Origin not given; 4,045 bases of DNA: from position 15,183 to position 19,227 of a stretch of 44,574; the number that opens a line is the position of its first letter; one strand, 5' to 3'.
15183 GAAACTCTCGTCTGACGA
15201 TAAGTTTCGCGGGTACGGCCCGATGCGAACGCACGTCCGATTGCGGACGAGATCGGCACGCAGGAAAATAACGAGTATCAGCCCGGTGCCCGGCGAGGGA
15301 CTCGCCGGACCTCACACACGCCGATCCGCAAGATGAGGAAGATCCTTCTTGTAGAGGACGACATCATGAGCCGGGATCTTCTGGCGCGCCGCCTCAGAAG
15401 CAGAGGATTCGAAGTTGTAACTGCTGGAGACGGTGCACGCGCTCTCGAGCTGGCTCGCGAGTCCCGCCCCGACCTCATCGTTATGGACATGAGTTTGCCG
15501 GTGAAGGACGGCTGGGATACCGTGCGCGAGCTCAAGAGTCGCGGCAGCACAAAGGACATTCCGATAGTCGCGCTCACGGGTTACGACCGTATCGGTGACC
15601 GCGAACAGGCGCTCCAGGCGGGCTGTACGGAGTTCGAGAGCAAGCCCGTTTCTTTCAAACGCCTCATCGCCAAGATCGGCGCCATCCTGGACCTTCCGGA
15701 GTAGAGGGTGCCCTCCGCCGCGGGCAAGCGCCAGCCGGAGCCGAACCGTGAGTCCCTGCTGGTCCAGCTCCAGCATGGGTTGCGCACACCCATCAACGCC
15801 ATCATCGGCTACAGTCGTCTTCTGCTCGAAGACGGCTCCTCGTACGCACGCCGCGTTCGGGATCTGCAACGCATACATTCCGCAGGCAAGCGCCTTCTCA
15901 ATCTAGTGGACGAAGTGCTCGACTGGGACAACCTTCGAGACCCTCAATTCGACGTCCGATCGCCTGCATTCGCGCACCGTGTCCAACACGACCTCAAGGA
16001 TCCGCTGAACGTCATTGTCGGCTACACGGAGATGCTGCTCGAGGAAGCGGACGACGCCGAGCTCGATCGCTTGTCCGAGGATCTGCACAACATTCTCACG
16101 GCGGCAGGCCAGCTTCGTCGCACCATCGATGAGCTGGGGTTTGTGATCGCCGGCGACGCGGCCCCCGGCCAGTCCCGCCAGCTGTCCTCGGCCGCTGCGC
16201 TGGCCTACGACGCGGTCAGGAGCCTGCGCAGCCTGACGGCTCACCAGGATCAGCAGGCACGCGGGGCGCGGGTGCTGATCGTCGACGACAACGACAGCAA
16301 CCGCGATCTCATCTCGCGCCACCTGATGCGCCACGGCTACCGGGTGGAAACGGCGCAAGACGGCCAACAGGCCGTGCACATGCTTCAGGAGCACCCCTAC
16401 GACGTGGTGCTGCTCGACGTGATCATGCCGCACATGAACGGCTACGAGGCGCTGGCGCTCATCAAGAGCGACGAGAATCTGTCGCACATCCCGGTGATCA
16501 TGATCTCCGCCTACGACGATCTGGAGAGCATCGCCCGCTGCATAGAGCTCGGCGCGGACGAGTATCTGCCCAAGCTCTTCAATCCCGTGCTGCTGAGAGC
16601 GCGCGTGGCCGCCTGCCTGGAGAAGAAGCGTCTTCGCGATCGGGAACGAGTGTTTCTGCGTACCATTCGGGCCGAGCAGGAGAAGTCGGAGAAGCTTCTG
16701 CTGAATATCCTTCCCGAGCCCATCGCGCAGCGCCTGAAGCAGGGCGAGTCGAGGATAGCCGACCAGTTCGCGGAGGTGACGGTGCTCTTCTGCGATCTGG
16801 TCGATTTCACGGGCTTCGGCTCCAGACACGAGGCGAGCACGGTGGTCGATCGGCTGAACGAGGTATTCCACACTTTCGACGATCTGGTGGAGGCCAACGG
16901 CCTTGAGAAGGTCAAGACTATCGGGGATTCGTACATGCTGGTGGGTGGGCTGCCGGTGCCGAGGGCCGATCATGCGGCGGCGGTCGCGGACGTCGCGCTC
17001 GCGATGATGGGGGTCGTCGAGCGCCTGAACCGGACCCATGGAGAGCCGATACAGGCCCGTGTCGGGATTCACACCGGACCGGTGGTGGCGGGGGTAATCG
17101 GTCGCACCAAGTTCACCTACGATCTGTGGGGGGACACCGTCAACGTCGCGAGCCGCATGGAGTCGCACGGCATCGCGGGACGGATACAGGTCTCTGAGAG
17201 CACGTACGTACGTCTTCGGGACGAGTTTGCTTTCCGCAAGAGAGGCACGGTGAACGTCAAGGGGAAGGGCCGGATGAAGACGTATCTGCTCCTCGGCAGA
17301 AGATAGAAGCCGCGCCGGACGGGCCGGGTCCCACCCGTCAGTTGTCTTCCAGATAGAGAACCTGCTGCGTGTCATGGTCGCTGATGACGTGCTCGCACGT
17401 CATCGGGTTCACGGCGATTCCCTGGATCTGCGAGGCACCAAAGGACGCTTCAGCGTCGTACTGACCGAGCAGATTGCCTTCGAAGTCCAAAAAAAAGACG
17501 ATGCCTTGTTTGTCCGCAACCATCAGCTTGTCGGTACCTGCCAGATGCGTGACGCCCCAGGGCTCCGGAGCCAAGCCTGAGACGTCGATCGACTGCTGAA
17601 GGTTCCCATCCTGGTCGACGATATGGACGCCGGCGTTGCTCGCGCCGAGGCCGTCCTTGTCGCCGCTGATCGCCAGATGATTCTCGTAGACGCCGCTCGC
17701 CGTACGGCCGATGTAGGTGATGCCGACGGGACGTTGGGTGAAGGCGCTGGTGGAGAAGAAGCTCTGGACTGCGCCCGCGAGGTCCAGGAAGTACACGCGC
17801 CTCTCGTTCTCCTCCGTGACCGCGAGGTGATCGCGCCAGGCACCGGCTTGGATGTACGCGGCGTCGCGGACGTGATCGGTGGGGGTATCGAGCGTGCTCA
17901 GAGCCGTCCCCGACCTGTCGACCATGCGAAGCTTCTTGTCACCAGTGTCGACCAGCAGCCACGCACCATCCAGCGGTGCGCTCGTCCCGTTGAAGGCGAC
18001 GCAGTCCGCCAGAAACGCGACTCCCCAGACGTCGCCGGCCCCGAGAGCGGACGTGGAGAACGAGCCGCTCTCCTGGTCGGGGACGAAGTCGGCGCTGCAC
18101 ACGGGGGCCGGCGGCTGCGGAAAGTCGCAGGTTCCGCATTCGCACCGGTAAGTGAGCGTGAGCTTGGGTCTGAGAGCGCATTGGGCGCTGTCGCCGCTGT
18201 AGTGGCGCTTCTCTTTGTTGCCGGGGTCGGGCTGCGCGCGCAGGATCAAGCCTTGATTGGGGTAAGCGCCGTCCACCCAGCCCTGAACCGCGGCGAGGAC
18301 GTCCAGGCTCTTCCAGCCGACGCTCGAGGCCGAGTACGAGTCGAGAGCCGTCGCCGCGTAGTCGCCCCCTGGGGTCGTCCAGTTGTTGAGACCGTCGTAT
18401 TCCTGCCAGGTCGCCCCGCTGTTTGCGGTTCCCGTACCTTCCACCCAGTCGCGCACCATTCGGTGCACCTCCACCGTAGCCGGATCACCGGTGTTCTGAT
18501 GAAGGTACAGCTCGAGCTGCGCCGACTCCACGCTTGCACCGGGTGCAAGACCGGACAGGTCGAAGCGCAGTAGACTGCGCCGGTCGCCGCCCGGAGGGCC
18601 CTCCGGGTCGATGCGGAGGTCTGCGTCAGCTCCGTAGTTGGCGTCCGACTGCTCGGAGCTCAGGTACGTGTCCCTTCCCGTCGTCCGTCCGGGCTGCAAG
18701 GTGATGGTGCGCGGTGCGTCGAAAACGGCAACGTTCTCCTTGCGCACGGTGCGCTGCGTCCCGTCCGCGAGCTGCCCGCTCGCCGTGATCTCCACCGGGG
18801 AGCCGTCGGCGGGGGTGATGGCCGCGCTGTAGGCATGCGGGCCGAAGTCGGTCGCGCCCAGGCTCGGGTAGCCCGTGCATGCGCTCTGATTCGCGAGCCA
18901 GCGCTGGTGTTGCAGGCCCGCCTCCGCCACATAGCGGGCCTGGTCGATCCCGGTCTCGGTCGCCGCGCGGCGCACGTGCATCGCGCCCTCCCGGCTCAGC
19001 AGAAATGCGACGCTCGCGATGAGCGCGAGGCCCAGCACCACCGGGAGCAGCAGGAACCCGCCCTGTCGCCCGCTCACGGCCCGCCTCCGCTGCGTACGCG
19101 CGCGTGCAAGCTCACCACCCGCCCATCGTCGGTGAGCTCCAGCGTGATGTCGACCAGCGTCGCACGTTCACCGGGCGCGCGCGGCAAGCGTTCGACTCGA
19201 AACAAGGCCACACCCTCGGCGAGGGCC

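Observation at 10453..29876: Self-contained type IV filament locus (MSHA/T2SS hybrid) without a secretin, carrying its own c-di-GMP, cAMP and phosphorelay genes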

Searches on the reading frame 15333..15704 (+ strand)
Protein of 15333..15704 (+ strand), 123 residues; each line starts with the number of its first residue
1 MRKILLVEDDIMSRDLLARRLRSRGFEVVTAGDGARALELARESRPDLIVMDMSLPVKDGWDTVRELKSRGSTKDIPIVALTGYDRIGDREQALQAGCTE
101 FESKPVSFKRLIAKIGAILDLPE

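Call 18: search_protein_families(library=pfam, max_evalue=0.001, proteins=[window:15333-15704:+])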
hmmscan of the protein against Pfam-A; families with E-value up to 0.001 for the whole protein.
window:15333-15704:+ (123 aa): 1 family
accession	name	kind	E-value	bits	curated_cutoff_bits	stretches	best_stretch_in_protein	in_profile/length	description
PF00072.30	Response_reg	-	1.1e-25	90.3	30.2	1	4-115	1-110/111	Response regulator receiver domain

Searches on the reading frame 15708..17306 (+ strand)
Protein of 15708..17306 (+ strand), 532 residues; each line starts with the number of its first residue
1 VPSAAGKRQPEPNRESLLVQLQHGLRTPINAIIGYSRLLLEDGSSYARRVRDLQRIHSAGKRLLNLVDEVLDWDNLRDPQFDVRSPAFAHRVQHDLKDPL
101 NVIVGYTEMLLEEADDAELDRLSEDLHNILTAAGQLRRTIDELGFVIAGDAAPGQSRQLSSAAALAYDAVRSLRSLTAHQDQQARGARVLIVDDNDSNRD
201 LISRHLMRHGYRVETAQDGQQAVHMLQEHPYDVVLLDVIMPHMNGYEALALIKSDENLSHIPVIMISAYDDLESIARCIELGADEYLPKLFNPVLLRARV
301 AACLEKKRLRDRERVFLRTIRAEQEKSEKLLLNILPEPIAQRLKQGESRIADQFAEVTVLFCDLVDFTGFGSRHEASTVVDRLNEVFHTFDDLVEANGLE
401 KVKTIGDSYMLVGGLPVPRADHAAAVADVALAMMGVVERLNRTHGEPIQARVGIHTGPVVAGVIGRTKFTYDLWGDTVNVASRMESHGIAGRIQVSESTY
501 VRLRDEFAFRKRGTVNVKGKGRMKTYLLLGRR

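Call 5: search_protein_families(library=pfam, max_evalue=0.01, proteins=[window:15708-17306:+])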
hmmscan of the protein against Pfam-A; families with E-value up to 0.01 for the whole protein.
window:15708-17306:+ (532 aa): 3 families
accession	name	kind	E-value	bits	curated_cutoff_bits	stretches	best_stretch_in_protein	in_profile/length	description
PF00211.25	Guanylate_cyc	-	1.9e-64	217.1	21.9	1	352-529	4-182/183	Adenylate and Guanylate cyclase catalytic domain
PF00072.30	Response_reg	-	2.4e-30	105.4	30.2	1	189-300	1-110/111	Response regulator receiver domain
PF00512.31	HisKA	-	2.3e-19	69.6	26.9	2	20-73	8-60/66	His Kinase A (phospho-acceptor) domain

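Call 31: search_protein_families(library=ncbifam, max_evalue=0.001, proteins=[window:15708-17306:+])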
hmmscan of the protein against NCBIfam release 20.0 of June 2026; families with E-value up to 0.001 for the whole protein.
window:15708-17306:+ (532 aa): 107 families (the best 25 are shown)
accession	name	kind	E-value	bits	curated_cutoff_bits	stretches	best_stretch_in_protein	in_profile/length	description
NF007135.0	PRK09581.1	equivalog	6.1e-33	114.3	474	1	187-321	3-135/457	PleD family two-component system response regulator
NF008318.0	PRK11107.1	equivalog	1.2e-28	99.7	890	2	163-310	644-791/920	two-component sensor histidine kinase BarA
NF038297.2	hybrid_HK_HrmK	equivalog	5.6e-28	97.9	725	2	176-294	480-598/607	hybrid histidine kinase/response regulator HrmK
NF011874.0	PRK15347.1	equivalog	5.6e-26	90.8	852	1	188-311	692-817/921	two component system sensor kinase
TIGR02154.1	PhoB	equivalog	1.5e-25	89.8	296.2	1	187-313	3-129/226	phosphate regulon transcriptional regulator PhoB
NF045944.1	ResRegRpaBCyano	equivalog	1.9e-25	89.6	330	1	190-309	1-117/229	response regulator transcription factor RpaB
NF008099.0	PRK10841.1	equivalog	2e-25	88.7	920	1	175-302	813-938/949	two-component system sensor histidine kinase RcsC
NF033120.0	vanR_FM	exception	2e-24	86.5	460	1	188-306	5-120/231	vancomycin resistance response regulator transcription factor, VanR-F/VanR-M family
NF041733.1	resp_reg_CseB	equivalog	2.7e-24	85.8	350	1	188-312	2-123/228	two-component system response regulator CseB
NF045901.1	HisKinLetSLeg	equivalog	7.7e-24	83.7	1650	2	183-307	668-792/906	two-component system sensor histidine kinase LetS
NF008469.0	PRK11361.1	equivalog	1.4e-23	83.3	714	1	187-357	5-169/461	acetoacetate metabolism transcriptional regulator AtoC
NF007005.1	PRK09468.1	equivalog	4.8e-23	81.8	331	1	186-307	3-122/237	osmolarity response regulator transcription factor OmpR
TIGR01387.1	cztR_silR_copR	subfamily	1e-22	80.9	279.2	1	189-321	1-131/218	heavy metal response regulator transcription factor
NF040689.1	MtrAB_MtrA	equivalog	1.3e-22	80.2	300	1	189-321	1-130/219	MtrAB system response regulator MtrA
TIGR02956.1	TMAO_torS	equivalog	1.4e-22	79.7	676.5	2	179-323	694-839/967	TMAO reductase system sensor histidine kinase/response regulator TorS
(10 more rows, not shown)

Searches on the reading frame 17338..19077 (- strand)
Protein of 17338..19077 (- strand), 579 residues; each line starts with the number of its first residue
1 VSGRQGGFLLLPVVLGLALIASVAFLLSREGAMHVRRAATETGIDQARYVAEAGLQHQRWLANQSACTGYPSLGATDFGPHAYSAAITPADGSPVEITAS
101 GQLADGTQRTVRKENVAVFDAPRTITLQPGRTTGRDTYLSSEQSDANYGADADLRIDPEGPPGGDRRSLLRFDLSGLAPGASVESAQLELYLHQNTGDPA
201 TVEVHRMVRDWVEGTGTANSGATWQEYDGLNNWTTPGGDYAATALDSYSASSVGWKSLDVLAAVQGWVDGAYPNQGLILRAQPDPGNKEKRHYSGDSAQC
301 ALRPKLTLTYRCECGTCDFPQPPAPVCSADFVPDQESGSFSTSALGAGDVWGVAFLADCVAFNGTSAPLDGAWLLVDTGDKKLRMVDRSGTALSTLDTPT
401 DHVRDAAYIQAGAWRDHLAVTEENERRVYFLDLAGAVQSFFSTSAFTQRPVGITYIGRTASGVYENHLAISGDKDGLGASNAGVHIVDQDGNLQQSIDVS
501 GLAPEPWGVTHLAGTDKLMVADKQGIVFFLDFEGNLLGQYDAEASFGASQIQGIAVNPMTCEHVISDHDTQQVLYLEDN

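Call 5: search_protein_families(library=pfam, max_evalue=0.01, proteins=[window:17338-19077:-])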
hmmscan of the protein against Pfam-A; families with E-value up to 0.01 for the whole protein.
window:17338-19077:- (579 aa): 3 families
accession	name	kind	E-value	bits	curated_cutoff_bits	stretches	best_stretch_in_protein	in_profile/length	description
PF24517.2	CBM96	-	2.6e-14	53.8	26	1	134-308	8-162/164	Carbohydrate-binding module family 96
PF06848.17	Disaggr_repeat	-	1.1e-08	35.4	33.9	1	164-307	26-178/179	Disaggregatase related repeat domain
PF00688.24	TGFb_propeptide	-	5.2e-07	30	25.8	1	167-290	107-216/242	TGF-beta propeptide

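Call 28: search_protein_families(library=ncbifam, max_evalue=0.001, proteins=[window:17338-19077:-])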
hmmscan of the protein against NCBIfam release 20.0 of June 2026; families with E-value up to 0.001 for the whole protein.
window:17338-19077:- (579 aa): 1 family
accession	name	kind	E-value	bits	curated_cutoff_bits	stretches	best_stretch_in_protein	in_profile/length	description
NF033679.1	DNRLRE_dom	domain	4.1e-32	111.5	34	1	136-309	2-164/164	DNRLRE domain-containing protein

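Call 42: search_solved_structures(query=window:17338-19077:-, max_evalue=0.01)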
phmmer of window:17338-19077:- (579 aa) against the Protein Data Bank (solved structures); distinct sequences matched with E-value up to 0.01: 0.

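Call 65: predict_structure(protein=window:17338-19077:-)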
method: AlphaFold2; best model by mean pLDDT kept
length: 579 residues; sequences in the alignment: 1
mean_pLDDT: 39.0   pTM: 0.27
mean pLDDT of the five models: 39.0, 35.5, 31.5, 30.4, 28.5
residues with pLDDT >= 90: 2; 70-90: 57; 50-70: 35; < 50: 485
segments of 3 or more residues with pLDDT < 50: 35-481, 546-579
pLDDT, mean of each block of 10 residues (from residue 1): 63 88 77 48 40 38 32 29 30 31 33 26 27 34 32 38 39 37 35 33 30 29 28 26 26 30 37 33 29 26 27 29 27 31 30 30 30 38 41 42 35 31 29 28 28 32 37 36 60 70 70 68 77 83 52 33 30 31
secondary structure, 60 per line:
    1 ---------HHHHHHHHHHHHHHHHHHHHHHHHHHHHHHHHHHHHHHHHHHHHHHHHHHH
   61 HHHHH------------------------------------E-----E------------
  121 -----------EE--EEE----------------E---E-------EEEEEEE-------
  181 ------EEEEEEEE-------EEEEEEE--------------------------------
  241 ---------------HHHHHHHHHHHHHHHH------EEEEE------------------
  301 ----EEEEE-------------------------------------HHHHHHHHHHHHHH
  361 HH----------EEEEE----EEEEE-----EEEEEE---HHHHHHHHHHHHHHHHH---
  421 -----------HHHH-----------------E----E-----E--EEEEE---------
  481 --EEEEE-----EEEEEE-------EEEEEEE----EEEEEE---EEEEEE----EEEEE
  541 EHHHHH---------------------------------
elements in order: H10-65 E136-138 E167-173 E187-194 E202-208 H256-271 E278-282 E305-309 H347-362 E373-377 E382-386 E392-397 H401-417 H432-435 E467-471 E483-487 E493-498 E506-512 E517-522 E526-531 E536-541 H542-546
